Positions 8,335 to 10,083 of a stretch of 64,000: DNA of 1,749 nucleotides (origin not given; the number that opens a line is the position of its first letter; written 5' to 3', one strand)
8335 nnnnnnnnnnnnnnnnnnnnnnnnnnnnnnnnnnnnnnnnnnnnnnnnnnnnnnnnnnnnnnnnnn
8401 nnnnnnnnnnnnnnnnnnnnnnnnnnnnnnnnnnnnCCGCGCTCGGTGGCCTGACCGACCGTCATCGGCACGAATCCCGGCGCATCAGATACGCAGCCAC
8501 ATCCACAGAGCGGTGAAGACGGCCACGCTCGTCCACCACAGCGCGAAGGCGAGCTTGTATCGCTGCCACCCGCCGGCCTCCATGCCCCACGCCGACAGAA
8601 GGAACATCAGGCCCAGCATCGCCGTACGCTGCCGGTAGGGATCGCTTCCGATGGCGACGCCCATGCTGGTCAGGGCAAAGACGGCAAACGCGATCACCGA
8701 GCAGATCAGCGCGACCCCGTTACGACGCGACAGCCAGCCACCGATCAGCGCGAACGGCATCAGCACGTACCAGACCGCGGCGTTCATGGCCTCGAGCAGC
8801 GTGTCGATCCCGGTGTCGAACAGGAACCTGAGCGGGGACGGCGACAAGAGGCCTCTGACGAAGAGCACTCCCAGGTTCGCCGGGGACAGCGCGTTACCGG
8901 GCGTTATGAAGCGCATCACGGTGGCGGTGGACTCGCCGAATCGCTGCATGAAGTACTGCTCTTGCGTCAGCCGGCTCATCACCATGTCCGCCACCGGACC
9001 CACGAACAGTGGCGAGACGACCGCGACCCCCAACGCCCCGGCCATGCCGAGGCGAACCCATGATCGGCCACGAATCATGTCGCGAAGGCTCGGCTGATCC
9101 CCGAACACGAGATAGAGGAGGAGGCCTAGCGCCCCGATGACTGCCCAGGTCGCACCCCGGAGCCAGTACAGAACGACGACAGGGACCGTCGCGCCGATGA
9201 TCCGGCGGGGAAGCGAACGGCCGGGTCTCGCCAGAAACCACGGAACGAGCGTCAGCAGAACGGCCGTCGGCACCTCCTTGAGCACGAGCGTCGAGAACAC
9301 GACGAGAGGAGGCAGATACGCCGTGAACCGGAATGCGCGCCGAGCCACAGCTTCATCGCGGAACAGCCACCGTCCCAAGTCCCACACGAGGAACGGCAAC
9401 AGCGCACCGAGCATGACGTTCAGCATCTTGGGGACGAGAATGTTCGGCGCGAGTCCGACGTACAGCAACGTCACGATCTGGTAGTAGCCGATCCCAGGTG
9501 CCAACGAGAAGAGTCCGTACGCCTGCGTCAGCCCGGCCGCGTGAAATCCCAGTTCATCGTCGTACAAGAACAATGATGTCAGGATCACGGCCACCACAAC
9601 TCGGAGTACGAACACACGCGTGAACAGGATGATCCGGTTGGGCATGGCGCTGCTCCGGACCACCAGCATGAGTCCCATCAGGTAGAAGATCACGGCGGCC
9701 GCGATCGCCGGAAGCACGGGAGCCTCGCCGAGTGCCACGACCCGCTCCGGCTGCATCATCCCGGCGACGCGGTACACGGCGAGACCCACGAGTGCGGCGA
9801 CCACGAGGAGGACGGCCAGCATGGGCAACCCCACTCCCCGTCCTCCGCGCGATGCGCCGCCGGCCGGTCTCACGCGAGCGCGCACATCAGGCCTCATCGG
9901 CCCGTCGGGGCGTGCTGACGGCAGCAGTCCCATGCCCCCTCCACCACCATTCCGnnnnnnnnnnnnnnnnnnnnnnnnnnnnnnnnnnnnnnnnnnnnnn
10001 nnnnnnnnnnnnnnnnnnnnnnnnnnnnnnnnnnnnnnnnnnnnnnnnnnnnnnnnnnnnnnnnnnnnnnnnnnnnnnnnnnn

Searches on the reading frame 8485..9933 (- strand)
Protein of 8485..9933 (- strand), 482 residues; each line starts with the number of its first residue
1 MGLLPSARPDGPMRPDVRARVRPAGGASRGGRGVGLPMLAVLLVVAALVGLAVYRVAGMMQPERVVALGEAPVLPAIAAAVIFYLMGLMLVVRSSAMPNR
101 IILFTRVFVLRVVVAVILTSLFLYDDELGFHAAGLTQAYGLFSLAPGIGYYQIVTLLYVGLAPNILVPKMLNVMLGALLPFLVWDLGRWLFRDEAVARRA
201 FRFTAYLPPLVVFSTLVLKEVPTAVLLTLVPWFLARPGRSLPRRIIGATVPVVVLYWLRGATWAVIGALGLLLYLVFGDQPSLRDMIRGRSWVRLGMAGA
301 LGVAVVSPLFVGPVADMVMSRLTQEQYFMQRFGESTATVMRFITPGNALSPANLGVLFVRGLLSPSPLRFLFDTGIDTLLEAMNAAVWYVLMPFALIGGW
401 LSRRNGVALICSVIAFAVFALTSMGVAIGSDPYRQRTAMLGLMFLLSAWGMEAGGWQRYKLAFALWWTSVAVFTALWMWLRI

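Call 6: search_protein_families(library=pfam, proteins=[window:8485-9933:-], max_evalue=0.001)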
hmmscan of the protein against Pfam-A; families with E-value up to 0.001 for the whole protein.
window:8485-9933:- (482 aa): 0 families

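Call 15: search_protein_families(library=ncbifam, proteins=[window:8485-9933:-], max_evalue=0.001)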
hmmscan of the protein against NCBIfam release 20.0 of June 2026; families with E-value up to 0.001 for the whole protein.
window:8485-9933:- (482 aa): 0 families

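Call 26: find_homologous_proteins(query=window:8485-9822:-, max_evalue=0.001)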
Query window:8485-9822:- (445 aa): 7 proteins with E <= 0.001 among 8000 candidates.
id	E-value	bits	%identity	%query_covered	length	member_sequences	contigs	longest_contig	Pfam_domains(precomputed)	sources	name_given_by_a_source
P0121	1.1e-277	939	99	100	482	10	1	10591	-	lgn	-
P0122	4.9e-234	796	82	100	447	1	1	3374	-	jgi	jgi:hypothetical protein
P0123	5.8e-217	739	78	100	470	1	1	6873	-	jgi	jgi:hypothetical protein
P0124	2.2e-120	421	52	89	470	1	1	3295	-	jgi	jgi:hypothetical protein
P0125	1.4e-96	343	43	98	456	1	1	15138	-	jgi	jgi:hypothetical protein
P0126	5.6e-93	331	44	86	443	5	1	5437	-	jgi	jgi:hypothetical protein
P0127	2.1e-87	312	40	95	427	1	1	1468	-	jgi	jgi:hypothetical protein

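Call 43: search_protein_families(library=pfam, alignment_id=A3, max_evalue=5)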
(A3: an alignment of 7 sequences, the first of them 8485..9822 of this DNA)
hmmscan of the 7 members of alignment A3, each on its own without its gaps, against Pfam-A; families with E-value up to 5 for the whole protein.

A. member 1, window:8485-9822:- (445 aa): 0 families

B. families by the number of members that match (of 7 scanned): 4 families
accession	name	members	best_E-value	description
PF13231.12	PMT_2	1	0.0021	Dolichyl-phosphate-mannose-protein mannosyltransferase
PF23245.1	RRM_PARP14_2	1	0.25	PARP14, second RRM domain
PF06195.18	DUF996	1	1.5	Protein of unknown function (DUF996)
PF10110.14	GPDPase_memb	1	3.3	Membrane domain of glycerophosphoryl diester phosphodiesterase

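Call 69: search_protein_representatives(alignment_id=A3)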
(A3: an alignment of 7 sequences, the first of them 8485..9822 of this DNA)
Query: 7 sequences, 447 profile positions. Proteins with E-value up to 0.001 (for the whole library): 942; up to 1e-10: 150; up to 1e-30: 59. The best 150 are listed.
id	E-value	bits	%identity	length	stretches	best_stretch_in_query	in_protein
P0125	1.7e-197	673.4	-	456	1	3-447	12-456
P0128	1.2e-158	545.3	-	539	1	3-447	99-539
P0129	2.0e-157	541.3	-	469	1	2-447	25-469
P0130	1.6e-138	479.0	-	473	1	8-447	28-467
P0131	9.4e-134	463.3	-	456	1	10-447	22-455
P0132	1.8e-129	449.2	-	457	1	4-446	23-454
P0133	5.0e-119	414.7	-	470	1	11-445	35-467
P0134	4.1e-118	411.7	-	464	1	4-447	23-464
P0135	8.7e-112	390.9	-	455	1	4-447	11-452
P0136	6.0e-111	388.1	-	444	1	15-445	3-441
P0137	4.1e-109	382.1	-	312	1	132-447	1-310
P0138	1.5e-108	380.2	-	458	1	5-447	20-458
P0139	6.1e-105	368.3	-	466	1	2-446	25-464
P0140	2.8e-104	366.1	-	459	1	4-447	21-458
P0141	7.0e-103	361.5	-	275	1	171-447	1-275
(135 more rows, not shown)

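Call 71: search_protein_families(library=pfam, alignment_id=A5, max_evalue=0.01)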
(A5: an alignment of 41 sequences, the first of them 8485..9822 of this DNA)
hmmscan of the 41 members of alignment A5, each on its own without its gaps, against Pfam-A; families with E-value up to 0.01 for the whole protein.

A. member 1, window:8485-9822:- (445 aa): 0 families

B. families by the number of members that match (of 41 scanned): 6 families
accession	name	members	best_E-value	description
PF13231.12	PMT_2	23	5.8e-13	Dolichyl-phosphate-mannose-protein mannosyltransferase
PF02366.24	PMT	5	5.9e-08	Dolichyl-phosphate-mannose-protein mannosyltransferase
PF03901.23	Glyco_transf_22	2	0.0017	Alg9-like mannosyltransferase family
PF02397.22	Bac_transf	1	4.4e-64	Bacterial sugar transferase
PF04932.20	Wzy_C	1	0.0022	O-Antigen ligase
PF18917.5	LiaI-LiaF-like_TM1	1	0.0052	LiaI-LiaF-like transmembrane region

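Call 95: find_encoding_contigs(protein=P0125, flank=10000, max_places=2)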
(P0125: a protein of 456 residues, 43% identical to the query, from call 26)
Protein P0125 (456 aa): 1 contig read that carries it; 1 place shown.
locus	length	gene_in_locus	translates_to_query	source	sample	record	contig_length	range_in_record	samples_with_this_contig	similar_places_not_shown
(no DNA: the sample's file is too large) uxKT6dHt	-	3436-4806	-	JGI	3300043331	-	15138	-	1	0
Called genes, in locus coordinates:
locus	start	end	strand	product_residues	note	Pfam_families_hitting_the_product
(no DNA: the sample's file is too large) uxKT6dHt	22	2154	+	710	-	PF02397:Bac_transf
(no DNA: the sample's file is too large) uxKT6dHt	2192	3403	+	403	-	PF13439:Glyco_transf_4, PF13579:Glyco_trans_4_4, PF00534:Glycos_transf_1, PF13692:Glyco_trans_1_4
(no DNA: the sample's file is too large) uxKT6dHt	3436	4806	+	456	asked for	-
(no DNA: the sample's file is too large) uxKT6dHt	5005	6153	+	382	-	PF13439:Glyco_transf_4, PF13477:Glyco_trans_4_2, PF13579:Glyco_trans_4_4, PF20706:GT4-conflict, PF00534:Glycos_transf_1, PF13692:Glyco_trans_1_4, PF13524:Glyco_trans_1_2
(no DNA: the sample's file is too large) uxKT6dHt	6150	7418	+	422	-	PF13439:Glyco_transf_4, PF13477:Glyco_trans_4_2, PF13579:Glyco_trans_4_4, PF00534:Glycos_transf_1, PF13692:Glyco_trans_1_4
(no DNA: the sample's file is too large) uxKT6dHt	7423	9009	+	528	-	-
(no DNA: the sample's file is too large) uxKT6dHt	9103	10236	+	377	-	PF13439:Glyco_transf_4, PF13579:Glyco_trans_4_4 (weak), PF20706:GT4-conflict, PF00534:Glycos_transf_1, PF13692:Glyco_trans_1_4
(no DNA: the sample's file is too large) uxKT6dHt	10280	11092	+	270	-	PF01522:Polysacc_deac_1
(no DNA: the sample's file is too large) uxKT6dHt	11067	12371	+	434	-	PF13439:Glyco_transf_4, PF13579:Glyco_trans_4_4, PF00534:Glycos_transf_1, PF13692:Glyco_trans_1_4, PF13524:Glyco_trans_1_2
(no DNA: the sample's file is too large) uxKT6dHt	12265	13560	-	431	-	PF01943:Polysacc_synt (faint)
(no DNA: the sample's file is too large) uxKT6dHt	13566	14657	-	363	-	PF13439:Glyco_transf_4, PF00534:Glycos_transf_1, PF13692:Glyco_trans_1_4, PF13524:Glyco_trans_1_2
